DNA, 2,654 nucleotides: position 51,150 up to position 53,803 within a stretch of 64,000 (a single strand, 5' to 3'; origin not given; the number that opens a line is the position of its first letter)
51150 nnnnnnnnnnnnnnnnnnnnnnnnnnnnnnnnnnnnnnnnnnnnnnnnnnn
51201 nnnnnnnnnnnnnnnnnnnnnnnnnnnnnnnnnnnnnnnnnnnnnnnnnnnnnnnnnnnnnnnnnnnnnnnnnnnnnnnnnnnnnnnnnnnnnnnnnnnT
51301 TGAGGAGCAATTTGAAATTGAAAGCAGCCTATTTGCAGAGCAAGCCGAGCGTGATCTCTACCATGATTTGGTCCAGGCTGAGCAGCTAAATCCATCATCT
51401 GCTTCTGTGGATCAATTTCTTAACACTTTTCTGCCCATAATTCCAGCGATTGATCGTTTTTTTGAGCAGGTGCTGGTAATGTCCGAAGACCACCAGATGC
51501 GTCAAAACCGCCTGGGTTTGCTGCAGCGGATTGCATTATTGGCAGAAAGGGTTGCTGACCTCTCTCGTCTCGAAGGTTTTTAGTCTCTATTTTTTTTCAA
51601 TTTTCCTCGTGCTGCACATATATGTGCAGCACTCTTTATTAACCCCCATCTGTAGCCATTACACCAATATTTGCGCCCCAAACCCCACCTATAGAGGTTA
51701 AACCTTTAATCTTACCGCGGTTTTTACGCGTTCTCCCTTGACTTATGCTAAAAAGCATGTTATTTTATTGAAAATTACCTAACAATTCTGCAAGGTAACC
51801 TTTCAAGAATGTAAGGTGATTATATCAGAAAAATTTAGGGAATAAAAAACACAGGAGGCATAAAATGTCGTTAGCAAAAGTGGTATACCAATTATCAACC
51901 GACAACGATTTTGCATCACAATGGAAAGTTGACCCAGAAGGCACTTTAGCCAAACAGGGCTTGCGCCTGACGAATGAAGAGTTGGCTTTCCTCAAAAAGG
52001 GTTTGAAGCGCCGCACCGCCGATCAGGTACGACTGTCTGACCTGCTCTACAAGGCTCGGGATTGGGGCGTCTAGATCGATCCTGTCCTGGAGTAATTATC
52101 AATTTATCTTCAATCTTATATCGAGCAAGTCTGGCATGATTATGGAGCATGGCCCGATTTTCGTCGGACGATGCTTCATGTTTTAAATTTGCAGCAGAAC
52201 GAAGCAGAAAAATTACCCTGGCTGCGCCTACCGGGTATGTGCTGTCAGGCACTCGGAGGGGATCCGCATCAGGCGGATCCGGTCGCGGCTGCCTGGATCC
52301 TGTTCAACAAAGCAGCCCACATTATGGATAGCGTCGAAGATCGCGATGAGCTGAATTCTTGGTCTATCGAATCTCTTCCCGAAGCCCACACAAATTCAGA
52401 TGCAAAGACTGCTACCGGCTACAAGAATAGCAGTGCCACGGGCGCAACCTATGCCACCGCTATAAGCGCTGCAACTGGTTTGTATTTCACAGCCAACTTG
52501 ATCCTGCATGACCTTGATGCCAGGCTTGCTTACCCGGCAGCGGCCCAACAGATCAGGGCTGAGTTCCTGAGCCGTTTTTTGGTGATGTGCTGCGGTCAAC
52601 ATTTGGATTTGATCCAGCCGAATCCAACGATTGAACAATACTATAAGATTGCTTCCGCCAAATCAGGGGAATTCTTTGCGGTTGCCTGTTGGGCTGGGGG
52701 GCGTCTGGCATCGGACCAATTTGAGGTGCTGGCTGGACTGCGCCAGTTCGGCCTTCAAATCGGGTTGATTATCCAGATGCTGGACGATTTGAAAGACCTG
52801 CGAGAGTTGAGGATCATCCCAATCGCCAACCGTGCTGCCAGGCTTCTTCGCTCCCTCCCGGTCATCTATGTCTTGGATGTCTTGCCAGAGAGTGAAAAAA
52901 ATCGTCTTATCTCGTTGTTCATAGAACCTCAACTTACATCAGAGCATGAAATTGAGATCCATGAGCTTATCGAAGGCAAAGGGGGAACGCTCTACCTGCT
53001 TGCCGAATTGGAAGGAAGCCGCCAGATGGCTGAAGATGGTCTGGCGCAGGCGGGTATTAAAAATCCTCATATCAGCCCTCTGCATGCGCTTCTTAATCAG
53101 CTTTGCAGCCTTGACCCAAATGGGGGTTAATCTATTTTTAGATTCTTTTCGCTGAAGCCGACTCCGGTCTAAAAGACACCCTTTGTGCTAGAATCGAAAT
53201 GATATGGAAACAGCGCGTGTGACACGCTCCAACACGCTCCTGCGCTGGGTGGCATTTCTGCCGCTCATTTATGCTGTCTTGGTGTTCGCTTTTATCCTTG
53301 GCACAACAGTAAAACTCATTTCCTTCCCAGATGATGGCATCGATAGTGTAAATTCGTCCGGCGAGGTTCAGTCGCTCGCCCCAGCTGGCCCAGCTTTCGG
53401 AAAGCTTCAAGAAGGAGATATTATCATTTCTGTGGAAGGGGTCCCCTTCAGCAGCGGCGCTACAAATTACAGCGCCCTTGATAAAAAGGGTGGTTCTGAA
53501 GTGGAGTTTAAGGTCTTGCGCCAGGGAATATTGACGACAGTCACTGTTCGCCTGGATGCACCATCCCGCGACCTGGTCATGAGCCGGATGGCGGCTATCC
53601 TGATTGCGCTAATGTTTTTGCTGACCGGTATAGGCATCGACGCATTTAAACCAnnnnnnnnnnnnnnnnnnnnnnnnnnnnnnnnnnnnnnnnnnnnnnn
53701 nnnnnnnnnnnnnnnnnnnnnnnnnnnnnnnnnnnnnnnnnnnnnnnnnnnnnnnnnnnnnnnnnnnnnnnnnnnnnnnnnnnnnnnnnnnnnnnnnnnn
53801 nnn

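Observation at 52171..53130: Polyprenyl-synthase-fold protein lacking the IPP-binding signature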

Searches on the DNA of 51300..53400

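Call 68: search_rna_families(source=window, start=51300, end=53400, threshold=evalue, max_evalue=1)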
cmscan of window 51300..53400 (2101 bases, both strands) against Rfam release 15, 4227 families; matches with E-value up to 1: 1.
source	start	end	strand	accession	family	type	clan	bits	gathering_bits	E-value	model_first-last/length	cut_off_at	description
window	51402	51471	-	RF00571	SNORD65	Gene; snRNA; snoRNA; CD-box;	CL00057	18.2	41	0.95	1-73/73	no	Small nucleolar RNA SNORD65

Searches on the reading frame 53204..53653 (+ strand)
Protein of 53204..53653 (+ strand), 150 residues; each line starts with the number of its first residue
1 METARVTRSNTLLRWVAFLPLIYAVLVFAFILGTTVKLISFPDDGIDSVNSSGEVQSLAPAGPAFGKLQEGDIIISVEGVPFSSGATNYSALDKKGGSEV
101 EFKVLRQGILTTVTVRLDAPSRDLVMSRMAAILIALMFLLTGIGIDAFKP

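Call 86: search_protein_families(library=pfam, proteins=[window:53204-53653:+], max_evalue=0.1)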
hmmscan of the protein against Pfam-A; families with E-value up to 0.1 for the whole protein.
window:53204-53653:+ (150 aa): 5 families
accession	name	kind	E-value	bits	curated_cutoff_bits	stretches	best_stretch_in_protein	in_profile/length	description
PF13180.12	PDZ_2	-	1.9e-07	31.7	27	1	45-117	4-80/80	PDZ domain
PF17820.7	PDZ_6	-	0.00018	21.6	27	1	59-106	6-54/54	PDZ domain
PF00595.29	PDZ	-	0.0002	22.1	23.2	1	50-87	24-62/81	PDZ domain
PF14685.13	PDZ_Tricorn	-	0.0012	19.2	25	1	68-108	40-80/88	Tricorn protease PDZ domain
PF19805.5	DUF6288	-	0.0074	15.9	26.3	1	55-88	5-41/402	Family of unknown function (DUF6288)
